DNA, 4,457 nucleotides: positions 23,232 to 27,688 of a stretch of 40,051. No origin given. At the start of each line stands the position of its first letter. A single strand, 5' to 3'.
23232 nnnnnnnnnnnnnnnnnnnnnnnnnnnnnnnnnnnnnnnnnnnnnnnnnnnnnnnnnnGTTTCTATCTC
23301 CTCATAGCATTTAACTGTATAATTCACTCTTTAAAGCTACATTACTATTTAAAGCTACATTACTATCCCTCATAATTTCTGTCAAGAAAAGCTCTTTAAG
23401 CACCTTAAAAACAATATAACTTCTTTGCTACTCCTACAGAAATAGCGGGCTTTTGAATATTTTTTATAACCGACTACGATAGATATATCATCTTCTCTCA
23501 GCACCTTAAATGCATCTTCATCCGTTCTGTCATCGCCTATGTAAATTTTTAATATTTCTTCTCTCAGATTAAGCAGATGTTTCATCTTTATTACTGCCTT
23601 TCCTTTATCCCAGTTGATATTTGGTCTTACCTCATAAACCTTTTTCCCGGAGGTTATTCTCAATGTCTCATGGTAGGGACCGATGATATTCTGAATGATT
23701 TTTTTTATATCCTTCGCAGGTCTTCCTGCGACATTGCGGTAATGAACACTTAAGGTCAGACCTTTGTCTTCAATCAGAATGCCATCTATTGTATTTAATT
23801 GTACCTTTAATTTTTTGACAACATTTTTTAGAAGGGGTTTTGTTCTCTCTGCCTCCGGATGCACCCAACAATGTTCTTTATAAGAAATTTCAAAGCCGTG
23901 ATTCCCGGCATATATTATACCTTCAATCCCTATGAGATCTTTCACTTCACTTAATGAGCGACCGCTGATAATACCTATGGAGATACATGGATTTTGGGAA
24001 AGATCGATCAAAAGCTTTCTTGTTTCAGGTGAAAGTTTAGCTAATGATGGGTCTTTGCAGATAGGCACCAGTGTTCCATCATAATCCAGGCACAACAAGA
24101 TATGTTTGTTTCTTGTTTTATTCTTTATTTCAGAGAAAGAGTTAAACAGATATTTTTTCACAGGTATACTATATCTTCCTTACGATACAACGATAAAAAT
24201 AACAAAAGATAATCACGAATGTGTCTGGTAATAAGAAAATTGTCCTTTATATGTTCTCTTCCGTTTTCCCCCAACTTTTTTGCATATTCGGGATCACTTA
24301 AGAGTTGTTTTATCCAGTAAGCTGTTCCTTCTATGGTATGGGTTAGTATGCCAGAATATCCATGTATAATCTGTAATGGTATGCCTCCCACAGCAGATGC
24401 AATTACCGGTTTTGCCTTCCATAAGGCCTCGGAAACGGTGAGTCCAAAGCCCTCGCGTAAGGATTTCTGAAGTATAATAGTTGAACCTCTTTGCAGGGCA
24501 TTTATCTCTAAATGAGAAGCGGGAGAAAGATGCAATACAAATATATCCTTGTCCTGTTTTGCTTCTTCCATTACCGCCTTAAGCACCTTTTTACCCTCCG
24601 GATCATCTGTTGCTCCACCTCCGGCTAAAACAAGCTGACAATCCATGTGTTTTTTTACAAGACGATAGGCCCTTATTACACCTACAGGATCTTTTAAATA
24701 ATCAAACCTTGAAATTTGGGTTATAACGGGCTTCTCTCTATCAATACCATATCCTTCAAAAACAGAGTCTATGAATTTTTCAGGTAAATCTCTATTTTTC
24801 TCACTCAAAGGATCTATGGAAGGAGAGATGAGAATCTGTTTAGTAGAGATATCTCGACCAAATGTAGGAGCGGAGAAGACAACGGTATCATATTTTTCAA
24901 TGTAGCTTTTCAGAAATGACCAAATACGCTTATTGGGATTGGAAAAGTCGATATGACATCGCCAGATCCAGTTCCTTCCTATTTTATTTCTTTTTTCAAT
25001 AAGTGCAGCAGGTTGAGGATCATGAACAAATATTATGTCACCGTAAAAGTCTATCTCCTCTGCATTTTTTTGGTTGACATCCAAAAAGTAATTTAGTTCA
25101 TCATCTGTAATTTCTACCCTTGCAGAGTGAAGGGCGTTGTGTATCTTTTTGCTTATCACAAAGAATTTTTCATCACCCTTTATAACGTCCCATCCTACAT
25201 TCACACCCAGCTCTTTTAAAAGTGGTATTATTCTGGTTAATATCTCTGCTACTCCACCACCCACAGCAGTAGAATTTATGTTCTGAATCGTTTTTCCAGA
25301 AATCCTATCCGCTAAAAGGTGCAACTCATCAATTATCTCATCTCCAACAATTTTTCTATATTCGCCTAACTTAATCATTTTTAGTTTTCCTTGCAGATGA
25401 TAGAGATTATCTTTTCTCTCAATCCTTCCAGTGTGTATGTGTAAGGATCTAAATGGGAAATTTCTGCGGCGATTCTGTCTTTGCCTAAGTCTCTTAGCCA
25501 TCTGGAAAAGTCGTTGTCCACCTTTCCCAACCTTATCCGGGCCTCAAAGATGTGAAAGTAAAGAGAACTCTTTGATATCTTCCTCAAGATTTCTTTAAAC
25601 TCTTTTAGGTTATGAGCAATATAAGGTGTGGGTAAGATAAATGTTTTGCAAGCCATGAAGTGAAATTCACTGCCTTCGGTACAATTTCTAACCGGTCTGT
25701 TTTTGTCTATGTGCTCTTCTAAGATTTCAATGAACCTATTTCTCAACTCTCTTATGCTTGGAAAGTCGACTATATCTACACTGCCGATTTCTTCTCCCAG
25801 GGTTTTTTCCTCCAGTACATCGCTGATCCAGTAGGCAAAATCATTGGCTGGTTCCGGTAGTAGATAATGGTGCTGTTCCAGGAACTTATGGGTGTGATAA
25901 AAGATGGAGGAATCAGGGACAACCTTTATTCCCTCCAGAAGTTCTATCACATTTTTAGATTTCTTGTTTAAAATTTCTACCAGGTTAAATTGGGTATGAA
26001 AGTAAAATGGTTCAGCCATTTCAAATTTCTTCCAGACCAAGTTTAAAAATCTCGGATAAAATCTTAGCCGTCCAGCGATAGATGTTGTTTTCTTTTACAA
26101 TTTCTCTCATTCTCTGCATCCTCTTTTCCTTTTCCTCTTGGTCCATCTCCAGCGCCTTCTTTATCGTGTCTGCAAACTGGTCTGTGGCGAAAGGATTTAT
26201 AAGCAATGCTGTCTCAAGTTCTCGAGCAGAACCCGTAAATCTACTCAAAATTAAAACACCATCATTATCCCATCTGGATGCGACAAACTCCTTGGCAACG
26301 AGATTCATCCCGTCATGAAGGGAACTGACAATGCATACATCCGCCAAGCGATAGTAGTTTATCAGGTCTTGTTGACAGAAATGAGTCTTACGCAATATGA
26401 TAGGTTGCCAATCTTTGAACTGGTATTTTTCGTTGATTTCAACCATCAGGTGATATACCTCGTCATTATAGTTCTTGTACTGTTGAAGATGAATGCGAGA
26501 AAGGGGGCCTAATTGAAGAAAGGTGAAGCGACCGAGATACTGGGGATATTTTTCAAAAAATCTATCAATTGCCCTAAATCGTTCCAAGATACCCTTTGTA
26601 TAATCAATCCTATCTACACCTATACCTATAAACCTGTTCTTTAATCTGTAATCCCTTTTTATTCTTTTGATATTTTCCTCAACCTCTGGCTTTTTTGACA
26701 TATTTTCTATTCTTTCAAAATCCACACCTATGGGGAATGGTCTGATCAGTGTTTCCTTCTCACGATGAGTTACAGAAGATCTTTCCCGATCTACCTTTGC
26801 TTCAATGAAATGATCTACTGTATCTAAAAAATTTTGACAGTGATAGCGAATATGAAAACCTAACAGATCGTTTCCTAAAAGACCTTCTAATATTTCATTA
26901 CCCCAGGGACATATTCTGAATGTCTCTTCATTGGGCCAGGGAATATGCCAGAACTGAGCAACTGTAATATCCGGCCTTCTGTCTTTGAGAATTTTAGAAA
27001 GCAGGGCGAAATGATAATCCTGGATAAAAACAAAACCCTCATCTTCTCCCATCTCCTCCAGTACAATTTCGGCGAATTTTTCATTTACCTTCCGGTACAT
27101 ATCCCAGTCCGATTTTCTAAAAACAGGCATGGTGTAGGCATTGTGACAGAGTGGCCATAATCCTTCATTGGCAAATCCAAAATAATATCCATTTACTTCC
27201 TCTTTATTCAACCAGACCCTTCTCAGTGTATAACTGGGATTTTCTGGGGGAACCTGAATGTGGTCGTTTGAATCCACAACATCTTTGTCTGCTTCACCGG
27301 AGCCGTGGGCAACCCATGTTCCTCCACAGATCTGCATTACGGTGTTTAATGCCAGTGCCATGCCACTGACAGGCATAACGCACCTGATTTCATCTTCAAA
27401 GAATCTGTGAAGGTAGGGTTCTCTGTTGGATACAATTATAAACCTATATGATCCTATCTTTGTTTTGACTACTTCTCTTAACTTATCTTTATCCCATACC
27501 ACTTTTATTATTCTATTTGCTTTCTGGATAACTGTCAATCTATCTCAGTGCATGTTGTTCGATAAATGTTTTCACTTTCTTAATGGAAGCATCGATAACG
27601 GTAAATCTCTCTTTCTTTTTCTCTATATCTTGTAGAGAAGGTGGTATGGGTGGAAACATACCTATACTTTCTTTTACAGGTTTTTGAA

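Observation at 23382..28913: thrC fused to a trehalose operon that carries both OtsA/OtsB and a TreT-like synthase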

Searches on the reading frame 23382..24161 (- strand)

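Call 3: search_protein_families(library=pfam, proteins=[window:23382-24161:-])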
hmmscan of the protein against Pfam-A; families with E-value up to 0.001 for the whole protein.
window:23382-24161:- (259 aa): 2 families
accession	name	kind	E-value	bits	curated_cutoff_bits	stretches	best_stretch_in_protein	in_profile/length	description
PF02358.22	Trehalose_PPase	-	2.3e-46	158.3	27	1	24-241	1-230/235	Trehalose-phosphatase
PF08282.18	Hydrolase_3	-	1.7e-05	25.1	20.9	0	24-96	2-69/255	haloacid dehalogenase-like hydrolase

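Call 4: search_protein_families(library=ncbifam, proteins=[window:23382-24161:-])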
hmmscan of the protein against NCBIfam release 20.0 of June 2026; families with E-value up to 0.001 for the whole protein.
window:23382-24161:- (259 aa): 7 families
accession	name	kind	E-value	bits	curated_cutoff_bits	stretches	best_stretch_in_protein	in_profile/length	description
TIGR00685.1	T6PP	equivalog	5.6e-46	157.4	68.05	1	20-255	3-248/250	trehalose-phosphatase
NF011071.0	PRK14501.1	equivalog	1e-45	156.3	634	1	12-256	485-725/729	bifunctional alpha,alpha-trehalose-phosphate synthase (UDP-forming)/trehalose-phosphatase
TIGR01484.1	HAD-SF-IIB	subfamily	6.2e-23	82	41.8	1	22-222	1-216/221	HAD-IIB family hydrolase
NF007560.0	PRK10187.1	equivalog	1.8e-21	76.6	327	1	24-254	18-242/266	trehalose-phosphatase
TIGR01487.1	Pglycolate_arch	equivalog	4.9e-05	23.3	122.75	1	22-221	3-182/215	phosphoglycolate phosphatase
TIGR00099.1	Cof-subfamily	subfamily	0.00017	21.3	137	0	22-78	1-51/256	Cof-type HAD-IIB family hydrolase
NF002245.0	PRK01158.1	equivalog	0.00088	18.6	198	0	58-220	35-191/233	phosphoglycolate phosphatase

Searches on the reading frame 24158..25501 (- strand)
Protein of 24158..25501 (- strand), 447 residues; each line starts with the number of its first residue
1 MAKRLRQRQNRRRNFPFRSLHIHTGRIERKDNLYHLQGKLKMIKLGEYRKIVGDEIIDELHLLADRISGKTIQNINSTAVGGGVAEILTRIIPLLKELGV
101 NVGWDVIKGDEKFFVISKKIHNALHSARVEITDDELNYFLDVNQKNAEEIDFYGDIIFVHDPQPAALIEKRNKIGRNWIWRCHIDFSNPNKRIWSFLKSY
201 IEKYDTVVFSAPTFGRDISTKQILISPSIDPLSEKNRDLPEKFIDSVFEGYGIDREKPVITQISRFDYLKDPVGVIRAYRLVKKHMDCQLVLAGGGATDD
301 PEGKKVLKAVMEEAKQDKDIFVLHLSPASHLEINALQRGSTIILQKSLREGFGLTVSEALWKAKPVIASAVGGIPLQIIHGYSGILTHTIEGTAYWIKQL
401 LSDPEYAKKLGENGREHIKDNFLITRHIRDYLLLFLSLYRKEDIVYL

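Call 3: search_protein_families(library=pfam, proteins=[window:24158-25501:-])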
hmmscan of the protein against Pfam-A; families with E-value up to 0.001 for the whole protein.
window:24158-25501:- (447 aa): 4 families
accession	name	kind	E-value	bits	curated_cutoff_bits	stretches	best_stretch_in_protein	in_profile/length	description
PF21269.3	TreT_GT1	-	2.4e-54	183.3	27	1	74-214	1-142/144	Trehalose synthase, N-terminal domain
PF00534.26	Glycos_transf_1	-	2.1e-25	89.7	26.4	1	248-416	6-171/172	Glycosyl transferases group 1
PF13692.12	Glyco_trans_1_4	-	2.9e-12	47.5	27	1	258-403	2-142/142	Glycosyl transferases group 1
PF20706.3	GT4-conflict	-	1.5e-05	24.6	26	1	268-374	210-316/385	Family 4 Glycosyltransferase in conflict systems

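Call 4: search_protein_families(library=ncbifam, proteins=[window:24158-25501:-])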
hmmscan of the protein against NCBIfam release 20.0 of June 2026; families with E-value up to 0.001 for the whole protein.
window:24158-25501:- (447 aa): 17 families
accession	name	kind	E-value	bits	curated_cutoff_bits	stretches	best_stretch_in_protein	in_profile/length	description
NF041139.1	TreT_Thcocales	equivalog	6.2e-116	387.6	775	1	43-437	12-411/412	trehalose synthase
TIGR02149.1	glgA_Coryne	subfamily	4.9e-21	75.3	302.4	1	245-422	192-374/391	glycogen synthase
TIGR03999.1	thiol_BshA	equivalog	1.5e-20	73.5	273.7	1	249-435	191-370/375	N-acetyl-alpha-D-glucosaminyl L-malate synthase BshA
TIGR03449.1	mycothiol_MshA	equivalog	2.2e-15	56.5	462.5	1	251-419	214-385/406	D-inositol-3-phosphate glycosyltransferase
TIGR03088.1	stp2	hypoth_equivalog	4.5e-15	55.6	409.05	1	255-435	192-370/374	TIGR03088 family PEP-CTERM/XrtA system glycosyltransferase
NF038229.1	Glyco4_Geo_Pelo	equivalog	1.9e-13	50.1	400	1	280-436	185-334/338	GPMC system family 4 glycosyltransferase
NF041876.1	EPS_EpsE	equivalog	8e-13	48.4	400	1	263-425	220-383/389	exopolysaccharide biosynthesis GT4 family glycosyltransferase EpsE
NF038295.1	EPS_HpsP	equivalog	5.9e-12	45.3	550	1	218-423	174-372/388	hormogonium polysaccharide biosynthesis glycosyltransferase HpsP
TIGR04047.1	MSMEG_0565_glyc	hypoth_equivalog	6.4e-10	38.7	259.85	1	268-371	204-308/373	MSMEG_0565 family glycosyltransferase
TIGR02472.1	sucr_P_syn_N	equivalog_domain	3.3e-09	36.1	576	1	224-432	213-435/439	sucrose-phosphate synthase, putative, glycosyltransferase domain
NF047880.1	glyco_SdgA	exception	2.8e-06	26.2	800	1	190-419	255-472/488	serine-aspartate repeat adhesin O-glycosyltransferase SdgA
TIGR02470.1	sucr_synth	equivalog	5.2e-06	24.9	810.4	1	251-423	544-733/784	sucrose synthase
TIGR02095.1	glgA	subfamily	0.00018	20.3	328.45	1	254-374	291-403/477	glycogen/starch synthase, ADP-glucose type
NF038298.1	EPS_HpsO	equivalog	0.00025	19.9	575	1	346-422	295-371/388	hormogonium polysaccharide biosynthesis glycosyltransferase HpsO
TIGR04348.1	TIGR04348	equivalog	0.00033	19.8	300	1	269-409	149-283/310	selenoneine biosynthesis selenosugar synthase SenB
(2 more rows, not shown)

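Call 18: search_solved_structures(query=window:24158-25375:-, show_alignments=2)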
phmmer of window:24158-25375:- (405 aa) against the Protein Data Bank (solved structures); distinct sequences matched with E-value up to 0.001: 21.
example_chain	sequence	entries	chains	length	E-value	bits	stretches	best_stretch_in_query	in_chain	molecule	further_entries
6zj4_AAA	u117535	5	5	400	2.2e-129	435.3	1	5-398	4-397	Trehalose phosphorylase/synthase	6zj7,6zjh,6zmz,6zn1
2x6q_A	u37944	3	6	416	4e-103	348.8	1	2-395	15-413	TREHALOSE-SYNTHASE TRET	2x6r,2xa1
2xa2_A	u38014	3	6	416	2.5e-102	346.2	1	2-395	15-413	TREHALOSE-SYNTHASE TRET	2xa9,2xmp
2jjm_A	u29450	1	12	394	6.6e-15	58.3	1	205-398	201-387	GLYCOSYL TRANSFERASE, GROUP 1 FAMILY PROTEIN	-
3mbo_A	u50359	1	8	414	7.6e-15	58.1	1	205-398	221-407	Glycosyltransferase, group 1 family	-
6kih_A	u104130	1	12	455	7.5e-13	51.5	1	211-378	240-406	Tll1590 protein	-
6tvp_A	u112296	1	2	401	4.4e-12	49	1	203-390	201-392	Alpha-maltose-1-phosphate synthase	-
3c4q_A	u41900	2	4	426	2.1e-11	46.8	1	209-377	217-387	Predicted glycosyltransferases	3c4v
3c48_A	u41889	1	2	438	2.2e-11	46.7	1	210-377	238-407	Predicted glycosyltransferases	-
8dvz_A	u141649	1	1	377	1.7e-09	40.4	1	201-390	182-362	N, N'-diacetylbacillosaminyl-diphospho-undecaprenol alpha-1,3-N-acetylgalactosaminyltransf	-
8dqd_A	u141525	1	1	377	4.5e-09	39.1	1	201-390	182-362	N, N'-diacetylbacillosaminyl-diphospho-undecaprenol alpha-1,3-N-acetylgalactosaminyltransf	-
8dvw_A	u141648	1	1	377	1.3e-08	37.6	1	214-390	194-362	N, N'-diacetylbacillosaminyl-diphospho-undecaprenol alpha-1,3-N-acetylgalactosaminyltransf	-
5i45_A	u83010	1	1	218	3e-08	36.4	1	237-384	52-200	Glycosyl transferases group 1 family protein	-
6d9t_A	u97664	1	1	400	7.8e-08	35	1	153-380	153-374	Glycosyl transferase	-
6n1x_A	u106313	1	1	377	9e-08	34.8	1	153-380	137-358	Glycosyltransferase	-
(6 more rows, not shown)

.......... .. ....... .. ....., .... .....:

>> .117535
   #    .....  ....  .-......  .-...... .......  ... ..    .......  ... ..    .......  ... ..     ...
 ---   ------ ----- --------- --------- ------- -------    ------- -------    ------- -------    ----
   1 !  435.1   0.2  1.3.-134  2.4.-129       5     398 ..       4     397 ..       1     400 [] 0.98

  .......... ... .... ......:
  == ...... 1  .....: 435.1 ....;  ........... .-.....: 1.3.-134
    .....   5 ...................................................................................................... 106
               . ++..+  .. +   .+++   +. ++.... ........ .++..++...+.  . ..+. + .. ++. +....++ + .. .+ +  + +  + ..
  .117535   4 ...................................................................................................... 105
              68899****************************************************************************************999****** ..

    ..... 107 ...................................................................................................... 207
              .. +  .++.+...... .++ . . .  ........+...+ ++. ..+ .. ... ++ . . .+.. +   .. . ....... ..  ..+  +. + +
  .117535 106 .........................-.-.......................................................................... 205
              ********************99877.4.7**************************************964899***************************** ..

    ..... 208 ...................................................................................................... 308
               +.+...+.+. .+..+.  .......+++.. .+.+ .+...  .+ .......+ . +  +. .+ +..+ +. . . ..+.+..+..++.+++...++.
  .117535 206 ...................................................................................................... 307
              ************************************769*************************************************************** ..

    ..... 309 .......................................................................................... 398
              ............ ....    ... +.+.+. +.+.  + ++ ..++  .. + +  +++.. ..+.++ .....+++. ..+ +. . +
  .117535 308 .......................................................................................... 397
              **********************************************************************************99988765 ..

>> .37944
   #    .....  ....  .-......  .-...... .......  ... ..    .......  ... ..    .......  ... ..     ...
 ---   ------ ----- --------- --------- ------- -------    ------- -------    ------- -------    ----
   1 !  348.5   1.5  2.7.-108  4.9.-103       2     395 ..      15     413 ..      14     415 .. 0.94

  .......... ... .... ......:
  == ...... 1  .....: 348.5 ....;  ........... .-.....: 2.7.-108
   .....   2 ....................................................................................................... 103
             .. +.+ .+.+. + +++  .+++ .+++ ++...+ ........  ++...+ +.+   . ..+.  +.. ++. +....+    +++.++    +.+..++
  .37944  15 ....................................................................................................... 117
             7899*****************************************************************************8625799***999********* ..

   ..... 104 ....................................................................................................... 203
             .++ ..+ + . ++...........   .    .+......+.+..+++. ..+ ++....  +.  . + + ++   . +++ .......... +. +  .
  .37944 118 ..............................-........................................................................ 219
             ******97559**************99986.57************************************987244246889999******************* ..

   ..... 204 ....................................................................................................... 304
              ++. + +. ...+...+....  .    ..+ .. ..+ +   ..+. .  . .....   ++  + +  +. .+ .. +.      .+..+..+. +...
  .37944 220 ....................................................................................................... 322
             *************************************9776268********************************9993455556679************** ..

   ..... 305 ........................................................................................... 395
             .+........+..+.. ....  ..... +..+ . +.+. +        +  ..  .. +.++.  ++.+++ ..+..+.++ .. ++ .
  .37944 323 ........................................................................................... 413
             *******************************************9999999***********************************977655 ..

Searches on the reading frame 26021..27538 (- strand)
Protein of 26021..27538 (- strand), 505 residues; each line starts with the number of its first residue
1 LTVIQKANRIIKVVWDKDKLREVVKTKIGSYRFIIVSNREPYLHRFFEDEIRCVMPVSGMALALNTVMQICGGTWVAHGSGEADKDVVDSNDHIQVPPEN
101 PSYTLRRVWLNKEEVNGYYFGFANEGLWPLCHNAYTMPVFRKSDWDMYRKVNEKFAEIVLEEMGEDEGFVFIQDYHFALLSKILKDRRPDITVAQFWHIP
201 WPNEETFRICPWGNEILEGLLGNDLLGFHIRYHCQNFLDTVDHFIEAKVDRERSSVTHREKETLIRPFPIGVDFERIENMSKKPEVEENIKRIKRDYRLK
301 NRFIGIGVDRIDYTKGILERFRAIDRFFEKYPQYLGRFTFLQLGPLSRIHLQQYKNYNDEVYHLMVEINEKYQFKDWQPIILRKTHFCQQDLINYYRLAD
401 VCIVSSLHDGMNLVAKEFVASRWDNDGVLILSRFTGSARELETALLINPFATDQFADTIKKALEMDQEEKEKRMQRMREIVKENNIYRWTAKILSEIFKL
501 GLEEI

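Call 3: search_protein_families(library=pfam, proteins=[window:26021-27538:-])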
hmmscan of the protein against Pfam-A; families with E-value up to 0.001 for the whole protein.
window:26021-27538:- (505 aa): 2 families
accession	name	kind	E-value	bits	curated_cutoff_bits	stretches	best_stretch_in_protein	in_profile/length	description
PF00982.27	Glyco_transf_20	-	8.9e-124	414.2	32.5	1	32-497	2-471/473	Glycosyltransferase family 20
PF13692.12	Glyco_trans_1_4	-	0.00023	21.9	27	0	386-464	65-141/142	Glycosyl transferases group 1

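Call 4: search_protein_families(library=ncbifam, proteins=[window:26021-27538:-])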
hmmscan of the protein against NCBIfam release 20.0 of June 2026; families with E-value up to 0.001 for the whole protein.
window:26021-27538:- (505 aa): 7 families
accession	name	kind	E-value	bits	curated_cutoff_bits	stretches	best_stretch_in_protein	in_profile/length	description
NF011071.0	PRK14501.1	equivalog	1.7e-148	496.1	634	1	32-497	3-461/729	bifunctional alpha,alpha-trehalose-phosphate synthase (UDP-forming)/trehalose-phosphatase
TIGR02400.1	trehalose_OtsA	equivalog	5.7e-127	424.2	564.85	1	32-497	1-454/456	alpha,alpha-trehalose-phosphate synthase (UDP-forming)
TIGR02398.1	gluc_glyc_Psyn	equivalog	3.8e-91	306.1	569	1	72-497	41-480/487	glucosylglycerol-phosphate synthase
NF007513.0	PRK10117.1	equivalog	1.3e-81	275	759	1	57-497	21-451/474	alpha,alpha-trehalose-phosphate synthase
TIGR04047.1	MSMEG_0565_glyc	hypoth_equivalog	2.2e-05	23.7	259.85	1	350-491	234-362/373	MSMEG_0565 family glycosyltransferase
TIGR03449.1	mycothiol_MshA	equivalog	0.00015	20.8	462.5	1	322-493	240-395/406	D-inositol-3-phosphate glycosyltransferase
NF047684.1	TeichurnBiosyTuaC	equivalog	0.00038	19.5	550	0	266-498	188-386/391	teichuronic acid biosynthesis protein TuaC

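Call 62: search_solved_structures(query=window:26021-27502:-, show_alignments=0)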
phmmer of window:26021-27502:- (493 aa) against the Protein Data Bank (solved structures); distinct sequences matched with E-value up to 0.001: 23.
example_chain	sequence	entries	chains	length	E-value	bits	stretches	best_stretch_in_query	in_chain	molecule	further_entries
5jij_A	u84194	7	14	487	9.3e-73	248.7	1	17-483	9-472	Alpha,alpha-trehalose-phosphate synthase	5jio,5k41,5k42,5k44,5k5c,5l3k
6jbi_A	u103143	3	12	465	1.1e-71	245.1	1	20-486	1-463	Trehalose-6-phosphate synthase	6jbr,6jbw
9niq_A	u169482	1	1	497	2.7e-71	243.9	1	20-488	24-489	Alpha,alpha-trehalose-phosphate synthase [UDP-forming]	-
5hut_A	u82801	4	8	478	3.4e-71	243.5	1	21-488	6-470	Alpha,alpha-trehalose-phosphate synthase [UDP-forming]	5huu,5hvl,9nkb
5huv_A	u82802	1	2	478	8.3e-71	242.2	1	21-488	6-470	Alpha,alpha-trehalose-phosphate synthase [UDP-forming]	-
5hvo_A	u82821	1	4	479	9.7e-71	242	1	17-486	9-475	Alpha,alpha-trehalose-phosphate synthase (UDP-forming)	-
5hvm_A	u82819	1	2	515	3.9e-68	233.4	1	20-488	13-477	Alpha,alpha-trehalose-phosphate synthase (UDP-forming)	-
1gz5_A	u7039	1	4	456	1.6e-67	231.4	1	45-485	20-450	ALPHA-TREHALOSE-PHOSPHATE SYNTHASE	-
6jak_A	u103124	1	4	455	1.6e-67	231.4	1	45-485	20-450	Trehalose-6-phosphate synthase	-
2wtx_A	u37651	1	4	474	1.7e-67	231.3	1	45-485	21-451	ALPHA, ALPHA-TREHALOSE-PHOSPHATE SYNTHASE [UDP-FORMING]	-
1uqt_A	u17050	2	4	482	1.8e-67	231.3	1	45-485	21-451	ALPHA, ALPHA-TREHALOSE-PHOSPHATE SYNTHASE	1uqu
8fhw_A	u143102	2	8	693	4.4e-61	210.2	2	176-488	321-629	Alpha,alpha-trehalose-phosphate synthase (UDP-forming)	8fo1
5v0t_A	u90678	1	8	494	2.5e-60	207.7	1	45-483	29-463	Alpha,alpha-trehalose-phosphate synthase (UDP-forming)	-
5hxa_A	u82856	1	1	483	2e-59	204.7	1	45-485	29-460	Alpha,alpha-trehalose-phosphate synthase (UDP-forming)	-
5uof_A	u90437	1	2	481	7.6e-58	199.5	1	45-483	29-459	Alpha,alpha-trehalose-phosphate synthase (UDP-forming)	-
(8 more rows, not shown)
